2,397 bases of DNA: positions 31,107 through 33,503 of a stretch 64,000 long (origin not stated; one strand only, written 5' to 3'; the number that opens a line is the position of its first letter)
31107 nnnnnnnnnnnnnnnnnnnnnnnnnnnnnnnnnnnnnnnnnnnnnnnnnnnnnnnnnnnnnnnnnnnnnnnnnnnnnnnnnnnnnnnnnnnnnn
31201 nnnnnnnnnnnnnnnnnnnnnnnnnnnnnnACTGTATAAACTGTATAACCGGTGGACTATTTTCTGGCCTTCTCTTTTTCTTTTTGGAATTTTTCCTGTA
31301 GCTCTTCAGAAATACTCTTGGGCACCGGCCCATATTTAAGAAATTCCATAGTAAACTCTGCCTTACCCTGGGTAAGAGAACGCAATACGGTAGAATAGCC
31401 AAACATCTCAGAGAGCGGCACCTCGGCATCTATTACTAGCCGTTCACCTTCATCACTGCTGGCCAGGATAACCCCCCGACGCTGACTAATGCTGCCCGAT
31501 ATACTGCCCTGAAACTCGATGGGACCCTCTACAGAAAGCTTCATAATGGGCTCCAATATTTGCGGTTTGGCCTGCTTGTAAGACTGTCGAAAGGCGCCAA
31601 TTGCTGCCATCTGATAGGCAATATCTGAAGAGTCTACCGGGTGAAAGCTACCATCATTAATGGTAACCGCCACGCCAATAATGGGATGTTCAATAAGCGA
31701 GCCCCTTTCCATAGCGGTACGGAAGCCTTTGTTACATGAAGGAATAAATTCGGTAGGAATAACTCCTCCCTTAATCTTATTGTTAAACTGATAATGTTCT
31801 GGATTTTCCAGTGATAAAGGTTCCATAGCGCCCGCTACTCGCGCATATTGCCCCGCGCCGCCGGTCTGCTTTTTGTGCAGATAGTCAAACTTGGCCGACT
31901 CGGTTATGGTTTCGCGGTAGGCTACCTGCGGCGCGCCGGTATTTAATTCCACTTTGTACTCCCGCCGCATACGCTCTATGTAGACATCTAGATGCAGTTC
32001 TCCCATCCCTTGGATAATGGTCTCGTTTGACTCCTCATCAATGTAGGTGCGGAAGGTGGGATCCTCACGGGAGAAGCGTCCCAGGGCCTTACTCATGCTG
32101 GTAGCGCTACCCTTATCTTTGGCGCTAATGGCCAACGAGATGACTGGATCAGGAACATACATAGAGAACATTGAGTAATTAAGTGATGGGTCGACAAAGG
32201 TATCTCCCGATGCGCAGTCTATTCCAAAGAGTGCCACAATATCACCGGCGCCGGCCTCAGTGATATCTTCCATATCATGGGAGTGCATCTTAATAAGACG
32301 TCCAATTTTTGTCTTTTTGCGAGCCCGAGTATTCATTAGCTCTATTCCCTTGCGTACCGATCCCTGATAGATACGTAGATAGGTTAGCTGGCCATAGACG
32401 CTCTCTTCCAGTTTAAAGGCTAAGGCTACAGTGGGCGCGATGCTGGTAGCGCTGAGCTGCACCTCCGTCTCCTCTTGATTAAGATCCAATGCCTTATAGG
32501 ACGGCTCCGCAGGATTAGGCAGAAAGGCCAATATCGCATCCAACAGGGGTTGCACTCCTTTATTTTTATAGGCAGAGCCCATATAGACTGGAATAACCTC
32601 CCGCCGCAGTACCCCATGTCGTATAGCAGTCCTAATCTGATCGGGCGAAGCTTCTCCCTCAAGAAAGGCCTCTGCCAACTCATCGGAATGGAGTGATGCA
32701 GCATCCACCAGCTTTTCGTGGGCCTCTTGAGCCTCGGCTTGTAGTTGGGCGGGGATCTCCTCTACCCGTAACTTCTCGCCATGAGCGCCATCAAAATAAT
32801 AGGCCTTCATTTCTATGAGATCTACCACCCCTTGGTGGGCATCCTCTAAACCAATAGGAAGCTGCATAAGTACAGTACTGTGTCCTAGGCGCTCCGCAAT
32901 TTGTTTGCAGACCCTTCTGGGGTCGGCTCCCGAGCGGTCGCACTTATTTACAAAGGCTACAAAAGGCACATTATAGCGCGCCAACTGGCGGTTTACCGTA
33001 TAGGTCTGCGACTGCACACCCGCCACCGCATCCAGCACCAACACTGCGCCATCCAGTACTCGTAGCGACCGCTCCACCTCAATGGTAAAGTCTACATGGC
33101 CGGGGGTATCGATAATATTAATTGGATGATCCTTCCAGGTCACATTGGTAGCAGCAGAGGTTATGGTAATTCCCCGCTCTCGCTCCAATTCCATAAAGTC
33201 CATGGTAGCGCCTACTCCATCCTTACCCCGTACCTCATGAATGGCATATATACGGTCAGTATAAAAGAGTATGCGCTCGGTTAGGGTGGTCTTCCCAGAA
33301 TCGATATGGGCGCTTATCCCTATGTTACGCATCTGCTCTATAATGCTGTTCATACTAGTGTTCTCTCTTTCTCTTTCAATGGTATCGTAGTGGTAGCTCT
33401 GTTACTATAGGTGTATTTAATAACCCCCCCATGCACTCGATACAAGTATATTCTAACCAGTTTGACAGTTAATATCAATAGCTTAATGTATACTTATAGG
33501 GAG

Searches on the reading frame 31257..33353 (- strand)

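Call 65: search_protein_families(library=ncbifam, proteins=[window:31257-33353:-])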
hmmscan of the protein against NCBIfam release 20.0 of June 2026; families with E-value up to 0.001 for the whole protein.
window:31257-33353:- (698 aa): 36 families (the best 25 are shown)
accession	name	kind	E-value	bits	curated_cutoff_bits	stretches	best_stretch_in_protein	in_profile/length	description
TIGR00484.1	EF-G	equivalog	2.7e-296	984.3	659.4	1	5-690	7-690/691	elongation factor G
NF009381.0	PRK12740.1-5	subfamily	3.7e-202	673.4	583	1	5-694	6-690/692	elongation factor G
NF009891.0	PRK13351.1-1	equivalog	2.8e-154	515.3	597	1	2-691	3-679/681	elongation factor G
NF058620.1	EFG2_Bacteroid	exception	4.3e-134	448.5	1000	2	6-525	7-522/717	elongation factor G2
NF009379.0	PRK12740.1-3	equivalog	1.4e-128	430.3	513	1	5-686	5-667/674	elongation factor G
NF009377.1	PRK12740.1-1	equivalog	8.2e-115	384.8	890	1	6-686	11-699/700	elongation factor G-like protein EF-G2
NF012153.1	tet_protect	equivalog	2e-97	327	775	1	10-674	2-614/614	tetracycline resistance ribosomal protection protein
TIGR00490.1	aEF-2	equivalog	2.5e-90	303.6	738.45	3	6-156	17-166/720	elongation factor EF-2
NF001964.0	PRK00741.1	equivalog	2.1e-75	254.1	473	1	4-484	8-474/529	peptide chain release factor 3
NF033148.1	tet_protect_M_W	exception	3.5e-69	233.8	1100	2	8-164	3-156/639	TetM/TetW/TetO/TetS family tetracycline resistance ribosomal protection protein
NF000120.3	47473_otr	exception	4.9e-69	233.5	900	2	10-162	4-153/608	tetracycline resistance ribosomal protection protein Otr(A)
TIGR01394.1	TypA_BipA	equivalog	2.3e-67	227.6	757.3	3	8-154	1-142/594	translational GTPase TypA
TIGR00503.1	prfC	equivalog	7.8e-59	199.5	466.95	1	5-483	8-472/527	peptide chain release factor 3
NF012155.1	tet_protect_M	exception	1.2e-53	182.4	1420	2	8-164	3-156/639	tetracycline resistance ribosomal protection protein Tet(M)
TIGR01393.1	lepA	equivalog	1.1e-52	179.2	533.9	3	7-160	2-154/595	translation elongation factor 4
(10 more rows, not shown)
